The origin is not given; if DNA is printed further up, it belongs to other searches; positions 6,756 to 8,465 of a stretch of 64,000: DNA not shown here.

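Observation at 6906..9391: Orphan FlhA cytoplasmic-domain paralogue fused to a novel N-terminus, translationally coupled to a double-SIS protein and rph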

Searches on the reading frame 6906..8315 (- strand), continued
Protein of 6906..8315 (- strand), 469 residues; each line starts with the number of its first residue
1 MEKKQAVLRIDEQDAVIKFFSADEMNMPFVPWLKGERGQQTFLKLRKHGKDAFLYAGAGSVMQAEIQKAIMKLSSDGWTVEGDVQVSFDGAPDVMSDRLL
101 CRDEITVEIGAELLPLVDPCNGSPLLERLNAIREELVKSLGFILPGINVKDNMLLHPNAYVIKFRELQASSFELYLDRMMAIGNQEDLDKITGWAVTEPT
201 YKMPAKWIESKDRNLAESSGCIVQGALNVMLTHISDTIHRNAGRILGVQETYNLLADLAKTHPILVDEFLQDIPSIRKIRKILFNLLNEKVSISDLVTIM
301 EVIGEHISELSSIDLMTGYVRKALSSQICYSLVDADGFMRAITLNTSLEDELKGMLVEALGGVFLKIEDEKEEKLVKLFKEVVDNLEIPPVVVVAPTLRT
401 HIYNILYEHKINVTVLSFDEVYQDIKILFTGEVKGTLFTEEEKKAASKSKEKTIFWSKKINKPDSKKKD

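Call 29: search_protein_families(library=pfam, proteins=[P0036, P0038, P0040, P0041, P0043, P0051, P0052, P0063, P0082, P0088], max_evalue=0.001)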
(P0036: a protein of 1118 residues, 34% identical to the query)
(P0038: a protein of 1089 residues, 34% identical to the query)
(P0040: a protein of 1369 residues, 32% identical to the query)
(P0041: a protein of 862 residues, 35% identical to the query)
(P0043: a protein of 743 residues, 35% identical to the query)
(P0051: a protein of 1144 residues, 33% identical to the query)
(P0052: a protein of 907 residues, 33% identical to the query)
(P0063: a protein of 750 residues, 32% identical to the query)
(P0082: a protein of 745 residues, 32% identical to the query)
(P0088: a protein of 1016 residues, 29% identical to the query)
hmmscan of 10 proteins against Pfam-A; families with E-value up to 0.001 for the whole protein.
P0036 (1118 aa): 5 families
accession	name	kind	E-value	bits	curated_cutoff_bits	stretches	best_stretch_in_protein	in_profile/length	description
PF00771.25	FHIPEP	-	1.6e-85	288.4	29.1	1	185-523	313-653/657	FHIPEP family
PF19026.7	UBA_HYPK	-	4.8e-07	29.5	27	0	945-973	11-39/41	HYPK UBA domain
PF14555.12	UBA_4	-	7e-06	26.2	21.8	0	949-966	11-28/43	UBA-like domain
PF16678.12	UBA_HOIP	-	3.1e-05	24.4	22.4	0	700-761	52-106/152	HOIP UBA domain pair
PF03943.19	TAP_C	-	0.00015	21.7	21.3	0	1023-1045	5-27/49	TAP C-terminal domain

P0038 (1089 aa): 20 families
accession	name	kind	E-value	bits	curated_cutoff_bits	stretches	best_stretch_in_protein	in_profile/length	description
PF00771.25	FHIPEP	-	1e-91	308.9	29.1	1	650-998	308-656/657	FHIPEP family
PF07719.23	TPR_2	-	3.5e-29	98.9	27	1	220-252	2-34/34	Tetratricopeptide repeat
PF00515.34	TPR_1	-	5.4e-23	80.3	27.8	1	220-249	2-31/34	Tetratricopeptide repeat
PF13181.12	TPR_8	-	8.9e-23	78.9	25.7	1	220-249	2-31/34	Tetratricopeptide repeat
PF13424.12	TPR_12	-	1.3e-21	77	30.1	0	90-151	7-76/77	Tetratricopeptide repeat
PF13432.12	TPR_16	-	3.5e-15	56.6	32.7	1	90-141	1-52/65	Tetratricopeptide repeat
PF13428.12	TPR_14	-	1.2e-14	53.8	23.5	0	194-228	10-44/44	Tetratricopeptide repeat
PF13414.12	TPR_11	-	2e-14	53.4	26.8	1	197-233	6-42/42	TPR repeat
PF14559.12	TPR_19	-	5.7e-14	52.6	25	0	198-240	4-46/68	Tetratricopeptide repeat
PF23914.1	TPR_CcmH_CycH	-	1.2e-08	35.4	42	0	215-256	46-87/158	Cytochrome c-type biogenesis protein H TPR domain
PF13431.12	TPR_17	-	2.3e-08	34.1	24.4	0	209-239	3-33/34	Tetratricopeptide repeat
PF13374.12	TPR_10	-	8.2e-08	32.5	27.5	0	126-149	8-31/42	Tetratricopeptide repeat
PF25062.1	ARM_TT21_N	-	3.4e-07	30.7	40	0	24-121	105-203/222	Tetratricopeptide repeat protein 21 N-terminal ARM repeat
PF13174.12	TPR_6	-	5.8e-07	30.2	26.3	0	90-116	4-30/33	Tetratricopeptide repeat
PF12895.13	ANAPC3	-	2.6e-06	28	27.2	0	455-527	13-80/82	Anaphase-promoting complex, cyclosome, subunit 3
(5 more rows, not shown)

P0040 (1369 aa): 24 families
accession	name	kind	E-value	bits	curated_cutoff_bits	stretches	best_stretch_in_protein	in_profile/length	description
PF00771.25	FHIPEP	-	2.2e-86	291.2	29.1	1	931-1282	321-656/657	FHIPEP family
PF07719.23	TPR_2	-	1.9e-42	140.3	27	1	79-111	2-34/34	Tetratricopeptide repeat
PF00515.34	TPR_1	-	1.3e-41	139.1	27.8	4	79-110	2-33/34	Tetratricopeptide repeat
PF13181.12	TPR_8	-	3.3e-33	111.4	25.7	1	79-108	2-31/34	Tetratricopeptide repeat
PF13432.12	TPR_16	-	3.3e-31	107.8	32.7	3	117-179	2-64/65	Tetratricopeptide repeat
PF14559.12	TPR_19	-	3.9e-27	94.8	25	1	58-115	5-62/68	Tetratricopeptide repeat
PF13428.12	TPR_14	-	4.1e-25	86.1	23.5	0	116-154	5-43/44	Tetratricopeptide repeat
PF13424.12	TPR_12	-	3.8e-24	85.1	30.1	1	80-140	5-73/77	Tetratricopeptide repeat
PF13414.12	TPR_11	-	4.2e-21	74.8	26.8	3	85-125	1-41/42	TPR repeat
PF13431.12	TPR_17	-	1.4e-20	72.2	24.4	2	100-133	1-34/34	Tetratricopeptide repeat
PF13176.12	TPR_7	-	6.5e-19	66.8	27.9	0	114-145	1-34/36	Tetratricopeptide repeat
PF23914.1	TPR_CcmH_CycH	-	2.2e-12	47.5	42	0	38-145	44-154/158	Cytochrome c-type biogenesis protein H TPR domain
PF19026.7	UBA_HYPK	-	2.9e-11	43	27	0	753-779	6-32/41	HYPK UBA domain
PF16678.12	UBA_HOIP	-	7.2e-08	33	22.4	0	808-903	49-143/152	HOIP UBA domain pair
PF14555.12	UBA_4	-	2.3e-07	30.9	21.8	0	722-739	11-28/43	UBA-like domain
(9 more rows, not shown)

P0041 (862 aa): 18 families
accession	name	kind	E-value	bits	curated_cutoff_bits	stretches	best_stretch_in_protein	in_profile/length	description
PF00771.25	FHIPEP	-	9.6e-94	315.6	29.1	1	413-769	309-656/657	FHIPEP family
PF13181.12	TPR_8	-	2.2e-16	59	25.7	1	39-61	7-29/34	Tetratricopeptide repeat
PF07719.23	TPR_2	-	3e-16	58.5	27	1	34-66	2-34/34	Tetratricopeptide repeat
PF13428.12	TPR_14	-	1.1e-15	57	23.5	1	34-71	2-39/44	Tetratricopeptide repeat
PF14559.12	TPR_19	-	9.3e-14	52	25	1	14-64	6-56/68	Tetratricopeptide repeat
PF13432.12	TPR_16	-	3.4e-13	50.2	32.7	1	10-57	8-55/65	Tetratricopeptide repeat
PF13176.12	TPR_7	-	1.6e-12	46.9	27.9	1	35-64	1-30/36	Tetratricopeptide repeat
PF00515.34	TPR_1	-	8.1e-12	44.9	27.8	1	34-63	2-31/34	Tetratricopeptide repeat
PF13424.12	TPR_12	-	1.8e-10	41.3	30.1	0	35-61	47-73/77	Tetratricopeptide repeat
PF12895.13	ANAPC3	-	4e-08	33.9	27.2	0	100-177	4-81/82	Anaphase-promoting complex, cyclosome, subunit 3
PF13431.12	TPR_17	-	5.7e-08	32.9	24.4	1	22-54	2-34/34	Tetratricopeptide repeat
PF13414.12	TPR_11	-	1.4e-07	31.5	26.8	1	7-37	2-32/42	TPR repeat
PF23914.1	TPR_CcmH_CycH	-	4.6e-06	27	42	0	14-62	102-150/158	Cytochrome c-type biogenesis protein H TPR domain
PF25062.1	ARM_TT21_N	-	5.1e-06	26.8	40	0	258-308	3-52/222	Tetratricopeptide repeat protein 21 N-terminal ARM repeat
PF02985.28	HEAT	-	1.2e-05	25.5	23.5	0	829-856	2-29/31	HEAT repeat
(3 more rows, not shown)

P0043 (743 aa): 22 families
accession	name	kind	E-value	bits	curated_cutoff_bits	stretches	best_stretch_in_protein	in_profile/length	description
PF00771.25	FHIPEP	-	3.9e-93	313.5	29.1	1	308-646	315-655/657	FHIPEP family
PF00515.34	TPR_1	-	1.4e-28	98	27.8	2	162-194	2-34/34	Tetratricopeptide repeat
PF13181.12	TPR_8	-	7.9e-27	91.5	25.7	1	62-92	4-34/34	Tetratricopeptide repeat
PF07719.23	TPR_2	-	8.3e-26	88.4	27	2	162-194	2-34/34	Tetratricopeptide repeat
PF13424.12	TPR_12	-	1.3e-22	80.2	30.1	3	129-190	5-74/77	Tetratricopeptide repeat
PF13414.12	TPR_11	-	1.5e-19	69.8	26.8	2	168-209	1-42/42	TPR repeat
PF13431.12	TPR_17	-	1.3e-15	56.7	24.4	1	81-113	1-33/34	Tetratricopeptide repeat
PF14559.12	TPR_19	-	1.1e-14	54.9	25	2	73-124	5-56/68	Tetratricopeptide repeat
PF13428.12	TPR_14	-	4.4e-14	52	23.5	0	163-200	3-40/44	Tetratricopeptide repeat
PF13176.12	TPR_7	-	3.3e-12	45.9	27.9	0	163-192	1-30/36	Tetratricopeptide repeat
PF13432.12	TPR_16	-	3.8e-11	43.6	32.7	1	138-189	8-59/65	Tetratricopeptide repeat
PF13374.12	TPR_10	-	6.5e-08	32.8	27.5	0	197-224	4-31/42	Tetratricopeptide repeat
PF23914.1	TPR_CcmH_CycH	-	2.2e-07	31.3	42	0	58-156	49-150/158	Cytochrome c-type biogenesis protein H TPR domain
PF13371.12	TPR_9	-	1.5e-05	25.4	35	0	139-194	7-62/73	Tetratricopeptide repeat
PF02985.28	HEAT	-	2.7e-05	24.5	23.5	0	679-705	5-31/31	HEAT repeat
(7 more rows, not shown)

P0051 (1144 aa): 28 families (the best 25 are shown)
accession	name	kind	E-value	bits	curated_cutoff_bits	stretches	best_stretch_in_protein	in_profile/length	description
PF00771.25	FHIPEP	-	6.7e-95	319.4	29.1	1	708-1052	311-656/657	FHIPEP family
PF07719.23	TPR_2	-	1.1e-50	165.9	27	2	165-195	2-32/34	Tetratricopeptide repeat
PF00515.34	TPR_1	-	2.9e-48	160.2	27.8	4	65-95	4-34/34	Tetratricopeptide repeat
PF13181.12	TPR_8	-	1.3e-39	131.4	25.7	2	64-95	3-34/34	Tetratricopeptide repeat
PF13424.12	TPR_12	-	1.9e-30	105.3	30.1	2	98-159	5-74/77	Tetratricopeptide repeat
PF13414.12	TPR_11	-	5.2e-30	103.3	26.8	1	69-106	1-38/42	TPR repeat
PF13432.12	TPR_16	-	1.1e-24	86.9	32.7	2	135-196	2-63/65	Tetratricopeptide repeat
PF13428.12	TPR_14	-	4.7e-24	82.9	23.5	0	133-172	4-43/44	Tetratricopeptide repeat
PF13431.12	TPR_17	-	3.8e-23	80.2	24.4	2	119-150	2-33/34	Tetratricopeptide repeat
PF13176.12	TPR_7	-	4e-21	73.7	27.9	0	132-163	1-34/36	Tetratricopeptide repeat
PF14559.12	TPR_19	-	5.6e-21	75.1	25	2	77-139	6-68/68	Tetratricopeptide repeat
PF23914.1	TPR_CcmH_CycH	-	1.4e-14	54.6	42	1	52-159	40-150/158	Cytochrome c-type biogenesis protein H TPR domain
PF13374.12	TPR_10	-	1.9e-13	50.4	27.5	0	132-158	4-30/42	Tetratricopeptide repeat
PF12895.13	ANAPC3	-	1.6e-10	41.5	27.2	0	178-254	3-79/82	Anaphase-promoting complex, cyclosome, subunit 3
PF13174.12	TPR_6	-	1.7e-10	41.3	26.3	0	65-94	3-32/33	Tetratricopeptide repeat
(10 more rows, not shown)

P0052 (907 aa): 3 families
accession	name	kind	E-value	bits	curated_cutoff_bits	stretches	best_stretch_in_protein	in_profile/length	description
PF00771.25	FHIPEP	-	6.4e-90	302.9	29.1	1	563-897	322-656/657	FHIPEP family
PF06418.20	CTP_synth_N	-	1.3e-44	153.1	26.1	1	4-267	2-265/265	CTP synthase N-terminus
PF00117.34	GATase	-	2.9e-09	37.3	22.8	1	311-550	6-189/190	Glutamine amidotransferase class-I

P0063 (750 aa): 2 families
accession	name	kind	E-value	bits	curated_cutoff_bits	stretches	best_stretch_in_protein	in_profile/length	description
PF00771.25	FHIPEP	-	1.9e-92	311.3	29.1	1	194-522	325-654/657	FHIPEP family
PF07928.17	Vps54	-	4.5e-05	24.3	27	0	634-692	73-129/133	Vps54-like protein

P0082 (745 aa): 1 family
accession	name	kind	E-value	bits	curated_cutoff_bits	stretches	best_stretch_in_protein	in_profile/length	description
PF00771.25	FHIPEP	-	4e-87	293.7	29.1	1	163-521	296-656/657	FHIPEP family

P0088 (1016 aa): 2 families
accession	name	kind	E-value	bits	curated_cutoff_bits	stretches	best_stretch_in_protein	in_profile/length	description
PF00771.25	FHIPEP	-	5.5e-85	286.6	29.1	1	372-717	314-656/657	FHIPEP family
PF14842.11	FliG_N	-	6.7e-11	43.2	25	1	115-197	1-83/104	FliG N-terminal domain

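Call 30: search_protein_families(library=padloc, proteins=[window:6906-8315:-], max_evalue=0.01)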
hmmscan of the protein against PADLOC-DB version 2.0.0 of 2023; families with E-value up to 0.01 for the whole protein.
window:6906-8315:- (469 aa): 0 families
